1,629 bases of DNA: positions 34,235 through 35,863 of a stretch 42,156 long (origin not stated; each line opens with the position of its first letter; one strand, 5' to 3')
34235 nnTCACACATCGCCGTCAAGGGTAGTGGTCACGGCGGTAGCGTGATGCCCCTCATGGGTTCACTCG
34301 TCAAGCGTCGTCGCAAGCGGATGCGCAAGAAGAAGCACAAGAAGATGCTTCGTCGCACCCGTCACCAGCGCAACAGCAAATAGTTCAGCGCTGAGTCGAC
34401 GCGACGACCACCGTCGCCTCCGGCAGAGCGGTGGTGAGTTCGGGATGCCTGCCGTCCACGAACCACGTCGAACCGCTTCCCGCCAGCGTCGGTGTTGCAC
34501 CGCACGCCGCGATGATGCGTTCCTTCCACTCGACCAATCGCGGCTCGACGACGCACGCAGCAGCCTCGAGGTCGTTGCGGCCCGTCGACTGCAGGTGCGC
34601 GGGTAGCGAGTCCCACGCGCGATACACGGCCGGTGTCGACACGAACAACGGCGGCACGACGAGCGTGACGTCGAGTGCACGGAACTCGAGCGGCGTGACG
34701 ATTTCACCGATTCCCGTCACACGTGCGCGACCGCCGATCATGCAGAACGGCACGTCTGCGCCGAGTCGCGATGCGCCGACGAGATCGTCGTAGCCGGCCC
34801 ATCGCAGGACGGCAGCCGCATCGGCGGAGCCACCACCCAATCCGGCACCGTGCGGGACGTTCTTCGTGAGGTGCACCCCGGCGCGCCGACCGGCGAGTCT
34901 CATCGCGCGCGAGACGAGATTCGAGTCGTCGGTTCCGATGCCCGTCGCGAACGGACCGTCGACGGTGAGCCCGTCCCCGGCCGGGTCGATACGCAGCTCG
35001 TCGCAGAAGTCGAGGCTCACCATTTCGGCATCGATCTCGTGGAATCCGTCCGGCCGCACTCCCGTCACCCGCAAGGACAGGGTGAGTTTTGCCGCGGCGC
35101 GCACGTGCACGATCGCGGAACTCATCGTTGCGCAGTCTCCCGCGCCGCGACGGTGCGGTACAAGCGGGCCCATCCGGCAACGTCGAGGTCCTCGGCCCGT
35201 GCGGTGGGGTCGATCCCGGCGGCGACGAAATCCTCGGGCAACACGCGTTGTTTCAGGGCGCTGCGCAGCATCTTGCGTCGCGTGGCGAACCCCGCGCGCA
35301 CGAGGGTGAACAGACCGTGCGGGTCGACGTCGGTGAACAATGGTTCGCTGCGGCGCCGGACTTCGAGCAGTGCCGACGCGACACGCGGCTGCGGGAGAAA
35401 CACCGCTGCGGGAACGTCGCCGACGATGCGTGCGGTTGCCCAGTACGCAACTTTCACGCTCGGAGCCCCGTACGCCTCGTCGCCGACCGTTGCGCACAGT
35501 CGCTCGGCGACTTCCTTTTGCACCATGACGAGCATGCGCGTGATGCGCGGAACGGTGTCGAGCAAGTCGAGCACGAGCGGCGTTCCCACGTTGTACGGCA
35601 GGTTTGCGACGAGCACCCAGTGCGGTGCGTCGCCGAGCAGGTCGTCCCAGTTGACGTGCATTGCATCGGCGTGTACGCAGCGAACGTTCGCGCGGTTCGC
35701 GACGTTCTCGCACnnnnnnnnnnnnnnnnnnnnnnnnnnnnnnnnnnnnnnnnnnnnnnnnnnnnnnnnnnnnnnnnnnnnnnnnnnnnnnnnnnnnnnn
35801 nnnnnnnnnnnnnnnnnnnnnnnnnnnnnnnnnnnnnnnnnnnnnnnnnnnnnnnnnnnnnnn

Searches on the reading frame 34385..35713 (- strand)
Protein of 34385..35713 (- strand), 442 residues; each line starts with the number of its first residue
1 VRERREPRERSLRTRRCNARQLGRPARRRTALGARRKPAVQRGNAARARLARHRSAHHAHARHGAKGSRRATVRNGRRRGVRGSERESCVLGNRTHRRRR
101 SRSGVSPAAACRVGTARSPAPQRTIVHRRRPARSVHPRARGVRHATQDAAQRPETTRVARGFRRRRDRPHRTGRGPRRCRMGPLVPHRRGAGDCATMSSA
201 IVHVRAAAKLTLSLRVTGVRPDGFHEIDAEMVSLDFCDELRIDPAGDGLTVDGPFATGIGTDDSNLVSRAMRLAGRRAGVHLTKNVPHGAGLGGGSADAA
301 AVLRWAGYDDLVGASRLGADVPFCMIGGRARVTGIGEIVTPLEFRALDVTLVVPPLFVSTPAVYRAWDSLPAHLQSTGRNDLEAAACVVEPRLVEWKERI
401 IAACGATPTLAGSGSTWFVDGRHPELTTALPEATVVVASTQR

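Call 44: search_protein_families(library=pfam, proteins=[window:34385-35713:-])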
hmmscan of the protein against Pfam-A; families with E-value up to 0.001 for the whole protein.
window:34385-35713:- (442 aa): 1 family
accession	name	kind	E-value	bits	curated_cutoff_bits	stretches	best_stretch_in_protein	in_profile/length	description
PF00288.32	GHMP_kinases_N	-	1.3e-06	29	22.3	1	265-306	1-46/87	GHMP kinases N terminal domain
